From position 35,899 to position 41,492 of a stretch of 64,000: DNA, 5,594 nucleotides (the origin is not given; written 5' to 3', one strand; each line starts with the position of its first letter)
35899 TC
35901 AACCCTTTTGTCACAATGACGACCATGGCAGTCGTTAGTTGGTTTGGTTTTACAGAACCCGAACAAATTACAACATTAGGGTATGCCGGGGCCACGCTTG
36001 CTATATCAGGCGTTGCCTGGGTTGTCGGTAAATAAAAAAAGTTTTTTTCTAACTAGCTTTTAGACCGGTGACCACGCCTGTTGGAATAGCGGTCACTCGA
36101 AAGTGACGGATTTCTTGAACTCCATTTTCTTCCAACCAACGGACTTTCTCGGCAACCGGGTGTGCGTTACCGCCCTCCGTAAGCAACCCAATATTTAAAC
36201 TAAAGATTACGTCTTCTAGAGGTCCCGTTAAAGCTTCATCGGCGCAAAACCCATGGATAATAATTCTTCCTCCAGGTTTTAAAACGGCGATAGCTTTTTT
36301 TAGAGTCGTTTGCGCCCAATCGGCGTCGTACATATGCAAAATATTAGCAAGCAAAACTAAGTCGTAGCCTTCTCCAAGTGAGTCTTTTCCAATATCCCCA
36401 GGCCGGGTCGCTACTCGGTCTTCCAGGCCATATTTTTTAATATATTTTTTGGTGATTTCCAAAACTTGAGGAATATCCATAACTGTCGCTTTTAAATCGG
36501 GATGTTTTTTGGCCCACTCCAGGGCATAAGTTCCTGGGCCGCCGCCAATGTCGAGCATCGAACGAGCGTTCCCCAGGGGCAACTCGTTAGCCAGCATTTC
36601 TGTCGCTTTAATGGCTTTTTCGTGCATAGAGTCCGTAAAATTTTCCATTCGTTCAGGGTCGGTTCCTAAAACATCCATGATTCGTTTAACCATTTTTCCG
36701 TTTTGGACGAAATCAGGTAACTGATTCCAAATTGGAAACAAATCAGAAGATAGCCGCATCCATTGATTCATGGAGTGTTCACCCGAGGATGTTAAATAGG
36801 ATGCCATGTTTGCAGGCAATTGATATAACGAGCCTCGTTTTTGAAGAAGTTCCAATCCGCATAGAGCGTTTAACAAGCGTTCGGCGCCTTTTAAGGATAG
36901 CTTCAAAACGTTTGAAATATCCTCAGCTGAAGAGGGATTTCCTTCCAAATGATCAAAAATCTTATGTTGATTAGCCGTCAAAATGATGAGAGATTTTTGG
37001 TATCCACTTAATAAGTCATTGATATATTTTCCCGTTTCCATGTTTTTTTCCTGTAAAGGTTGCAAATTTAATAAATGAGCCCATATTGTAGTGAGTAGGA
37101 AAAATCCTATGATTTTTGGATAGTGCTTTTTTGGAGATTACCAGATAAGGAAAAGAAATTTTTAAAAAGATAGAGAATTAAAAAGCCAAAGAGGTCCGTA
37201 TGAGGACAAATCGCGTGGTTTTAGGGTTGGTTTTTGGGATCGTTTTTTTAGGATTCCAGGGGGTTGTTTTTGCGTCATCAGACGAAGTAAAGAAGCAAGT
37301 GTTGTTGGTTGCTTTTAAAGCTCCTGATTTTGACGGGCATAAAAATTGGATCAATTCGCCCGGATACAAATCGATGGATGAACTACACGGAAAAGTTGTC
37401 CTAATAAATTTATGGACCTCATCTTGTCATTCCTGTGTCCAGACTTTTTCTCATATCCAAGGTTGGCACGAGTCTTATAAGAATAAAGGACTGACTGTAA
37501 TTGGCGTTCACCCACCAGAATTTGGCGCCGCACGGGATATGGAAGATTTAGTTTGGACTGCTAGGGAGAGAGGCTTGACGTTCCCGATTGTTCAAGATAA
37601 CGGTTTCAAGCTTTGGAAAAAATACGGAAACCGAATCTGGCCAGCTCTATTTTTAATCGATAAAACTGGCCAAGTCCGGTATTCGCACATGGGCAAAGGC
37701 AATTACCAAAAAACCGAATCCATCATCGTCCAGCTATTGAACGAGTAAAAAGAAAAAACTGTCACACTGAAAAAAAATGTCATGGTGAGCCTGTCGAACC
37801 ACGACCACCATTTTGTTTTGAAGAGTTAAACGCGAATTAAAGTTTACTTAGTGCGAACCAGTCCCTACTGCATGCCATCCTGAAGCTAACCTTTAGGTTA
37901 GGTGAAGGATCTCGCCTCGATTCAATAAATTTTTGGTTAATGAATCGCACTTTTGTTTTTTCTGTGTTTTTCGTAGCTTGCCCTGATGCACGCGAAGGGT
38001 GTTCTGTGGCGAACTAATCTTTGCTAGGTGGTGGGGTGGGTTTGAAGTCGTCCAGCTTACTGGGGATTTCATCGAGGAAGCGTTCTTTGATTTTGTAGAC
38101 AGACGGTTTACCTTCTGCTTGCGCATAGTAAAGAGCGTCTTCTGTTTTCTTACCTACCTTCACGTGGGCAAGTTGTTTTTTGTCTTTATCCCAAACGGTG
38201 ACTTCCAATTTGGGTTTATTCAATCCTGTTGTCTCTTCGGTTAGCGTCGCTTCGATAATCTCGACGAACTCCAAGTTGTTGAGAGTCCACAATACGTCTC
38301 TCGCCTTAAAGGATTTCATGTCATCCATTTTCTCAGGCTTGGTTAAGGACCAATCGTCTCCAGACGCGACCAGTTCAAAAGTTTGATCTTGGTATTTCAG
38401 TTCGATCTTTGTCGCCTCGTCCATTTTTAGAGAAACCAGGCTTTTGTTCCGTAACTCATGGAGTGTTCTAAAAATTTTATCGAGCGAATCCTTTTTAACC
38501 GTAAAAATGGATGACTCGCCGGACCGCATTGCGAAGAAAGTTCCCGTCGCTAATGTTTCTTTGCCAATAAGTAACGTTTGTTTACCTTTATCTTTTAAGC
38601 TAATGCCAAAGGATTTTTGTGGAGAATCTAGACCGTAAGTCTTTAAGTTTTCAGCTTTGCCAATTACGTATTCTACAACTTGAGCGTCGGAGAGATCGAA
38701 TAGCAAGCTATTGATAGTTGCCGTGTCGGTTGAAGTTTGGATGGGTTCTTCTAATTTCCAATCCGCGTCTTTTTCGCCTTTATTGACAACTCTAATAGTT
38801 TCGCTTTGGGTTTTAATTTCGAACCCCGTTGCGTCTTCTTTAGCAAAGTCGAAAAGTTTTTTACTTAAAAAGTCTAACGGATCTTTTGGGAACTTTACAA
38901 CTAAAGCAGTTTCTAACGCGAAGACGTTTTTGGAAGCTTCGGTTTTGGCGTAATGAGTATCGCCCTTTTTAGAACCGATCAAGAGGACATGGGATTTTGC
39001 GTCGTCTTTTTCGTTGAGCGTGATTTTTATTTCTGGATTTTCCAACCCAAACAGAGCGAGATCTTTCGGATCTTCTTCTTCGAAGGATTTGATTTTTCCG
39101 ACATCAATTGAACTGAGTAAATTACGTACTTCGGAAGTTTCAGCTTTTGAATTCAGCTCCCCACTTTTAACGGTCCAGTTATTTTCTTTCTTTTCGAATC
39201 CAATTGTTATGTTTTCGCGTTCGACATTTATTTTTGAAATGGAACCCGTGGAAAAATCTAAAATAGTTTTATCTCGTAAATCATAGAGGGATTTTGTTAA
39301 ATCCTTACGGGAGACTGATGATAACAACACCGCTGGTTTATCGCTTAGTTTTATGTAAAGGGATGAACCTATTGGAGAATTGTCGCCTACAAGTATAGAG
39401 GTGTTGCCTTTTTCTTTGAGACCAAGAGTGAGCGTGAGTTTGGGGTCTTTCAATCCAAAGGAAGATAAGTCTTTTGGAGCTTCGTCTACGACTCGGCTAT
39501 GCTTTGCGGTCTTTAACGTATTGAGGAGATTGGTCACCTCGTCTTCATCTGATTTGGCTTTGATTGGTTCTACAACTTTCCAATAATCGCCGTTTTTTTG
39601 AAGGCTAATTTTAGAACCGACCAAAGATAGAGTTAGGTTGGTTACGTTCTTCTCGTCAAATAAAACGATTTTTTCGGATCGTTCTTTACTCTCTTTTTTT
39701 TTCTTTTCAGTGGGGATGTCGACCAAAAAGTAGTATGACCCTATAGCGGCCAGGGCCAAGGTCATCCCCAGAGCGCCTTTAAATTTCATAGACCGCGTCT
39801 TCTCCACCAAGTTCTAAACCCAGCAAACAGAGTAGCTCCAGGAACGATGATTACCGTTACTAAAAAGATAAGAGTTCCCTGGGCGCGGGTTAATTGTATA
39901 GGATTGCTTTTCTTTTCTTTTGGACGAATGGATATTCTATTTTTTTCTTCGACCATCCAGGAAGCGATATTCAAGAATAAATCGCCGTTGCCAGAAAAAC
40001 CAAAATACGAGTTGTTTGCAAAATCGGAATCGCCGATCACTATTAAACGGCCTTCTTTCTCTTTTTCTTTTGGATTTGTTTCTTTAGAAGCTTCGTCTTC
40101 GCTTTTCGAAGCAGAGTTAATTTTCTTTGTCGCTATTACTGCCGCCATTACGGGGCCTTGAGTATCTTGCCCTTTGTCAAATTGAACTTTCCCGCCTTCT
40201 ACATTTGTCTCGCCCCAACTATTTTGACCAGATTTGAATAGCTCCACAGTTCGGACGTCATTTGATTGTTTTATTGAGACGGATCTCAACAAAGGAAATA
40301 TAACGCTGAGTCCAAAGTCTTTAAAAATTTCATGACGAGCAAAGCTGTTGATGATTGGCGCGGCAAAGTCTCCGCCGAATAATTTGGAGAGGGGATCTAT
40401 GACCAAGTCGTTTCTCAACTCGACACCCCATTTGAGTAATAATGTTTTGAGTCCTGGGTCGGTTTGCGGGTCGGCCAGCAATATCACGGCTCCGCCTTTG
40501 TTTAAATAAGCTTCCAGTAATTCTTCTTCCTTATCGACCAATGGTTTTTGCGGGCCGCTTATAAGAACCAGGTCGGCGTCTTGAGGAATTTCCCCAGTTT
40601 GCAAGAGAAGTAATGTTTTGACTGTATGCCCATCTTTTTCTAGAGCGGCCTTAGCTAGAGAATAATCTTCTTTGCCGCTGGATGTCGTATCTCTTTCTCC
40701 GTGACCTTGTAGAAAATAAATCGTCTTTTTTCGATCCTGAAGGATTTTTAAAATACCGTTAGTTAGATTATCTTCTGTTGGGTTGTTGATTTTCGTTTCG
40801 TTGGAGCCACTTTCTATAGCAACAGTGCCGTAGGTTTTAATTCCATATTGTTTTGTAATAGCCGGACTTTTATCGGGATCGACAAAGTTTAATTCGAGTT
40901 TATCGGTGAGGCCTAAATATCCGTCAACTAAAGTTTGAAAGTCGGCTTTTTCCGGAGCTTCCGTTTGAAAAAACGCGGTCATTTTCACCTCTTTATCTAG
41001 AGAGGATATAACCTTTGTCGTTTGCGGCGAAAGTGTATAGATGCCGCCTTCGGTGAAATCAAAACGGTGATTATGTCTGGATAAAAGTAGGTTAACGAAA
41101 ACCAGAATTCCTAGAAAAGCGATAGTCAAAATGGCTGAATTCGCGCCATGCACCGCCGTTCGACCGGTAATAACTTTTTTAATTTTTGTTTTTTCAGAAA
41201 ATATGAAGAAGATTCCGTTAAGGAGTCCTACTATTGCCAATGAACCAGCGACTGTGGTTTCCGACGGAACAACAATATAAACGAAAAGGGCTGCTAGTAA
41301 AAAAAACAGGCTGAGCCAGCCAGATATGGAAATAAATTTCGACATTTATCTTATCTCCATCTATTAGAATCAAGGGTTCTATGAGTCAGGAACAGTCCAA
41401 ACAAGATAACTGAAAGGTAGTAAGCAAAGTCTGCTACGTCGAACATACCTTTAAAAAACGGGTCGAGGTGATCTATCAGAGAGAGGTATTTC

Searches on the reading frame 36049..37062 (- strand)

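Call 45: search_protein_families(library=pfam, proteins=[window:36049-37062:-], max_evalue=0.01)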
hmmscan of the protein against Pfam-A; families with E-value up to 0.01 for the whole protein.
window:36049-37062:- (337 aa): 11 families
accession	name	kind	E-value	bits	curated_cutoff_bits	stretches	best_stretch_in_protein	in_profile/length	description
PF00891.24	Methyltransf_2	-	5.3e-24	85.2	22.3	1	128-298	25-193/210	O-methyltransferase domain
PF08242.18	Methyltransf_12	-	6.1e-11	43.4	30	1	170-267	1-98/98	Methyltransferase domain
PF08100.18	Dimerisation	-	6.3e-11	42.4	25.6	1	10-81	5-82/93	O-methyltransferase dimerisation domain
PF13649.12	Methyltransf_25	-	1.6e-10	42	27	1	170-265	2-97/97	Methyltransferase domain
PF13847.12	Methyltransf_31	-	6.5e-10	39.3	27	1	167-285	5-125/145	Methyltransferase domain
PF05175.20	MTS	-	1.7e-08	34.7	23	1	152-269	18-138/170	Methyltransferase small domain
PF08241.18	Methyltransf_11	-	7.9e-07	30.1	21.2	1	170-269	1-95/95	Methyltransferase domain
PF13489.12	Methyltransf_23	-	2e-06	28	27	1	163-276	20-123/164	Methyltransferase domain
PF06080.18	DUF938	-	7.3e-05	23.1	27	1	166-271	25-139/202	Protein of unknown function (DUF938)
PF10294.15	Methyltransf_16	-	0.00096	19.4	21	1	166-250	47-136/174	Lysine methyltransferase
PF01209.24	Ubie_methyltran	-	0.003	17.4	20.1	1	125-271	9-153/233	ubiE/COQ5 methyltransferase family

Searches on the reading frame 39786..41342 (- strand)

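Call 45: search_protein_families(library=pfam, proteins=[window:39786-41342:-], max_evalue=0.01)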
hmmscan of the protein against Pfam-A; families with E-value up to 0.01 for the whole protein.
window:39786-41342:- (518 aa): 4 families
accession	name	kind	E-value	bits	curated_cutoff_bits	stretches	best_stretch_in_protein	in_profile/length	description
PF09822.16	ABC_transp_aux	-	4.6e-32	111.9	34.7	1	205-458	1-287/288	ABC-type uncharacterized transport system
PF23357.1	DUF7088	-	4.6e-10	40.1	27.8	1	99-180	2-92/105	Domain of unknown function (DUF7088)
PF23355.1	IFT52_GIFT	-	0.00016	21.3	27.2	1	252-315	42-109/246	IFT52 GIFT domain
PF14258.12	DUF4350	-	0.008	16.9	30.4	0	424-458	148-179/181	Domain of unknown function (DUF4350)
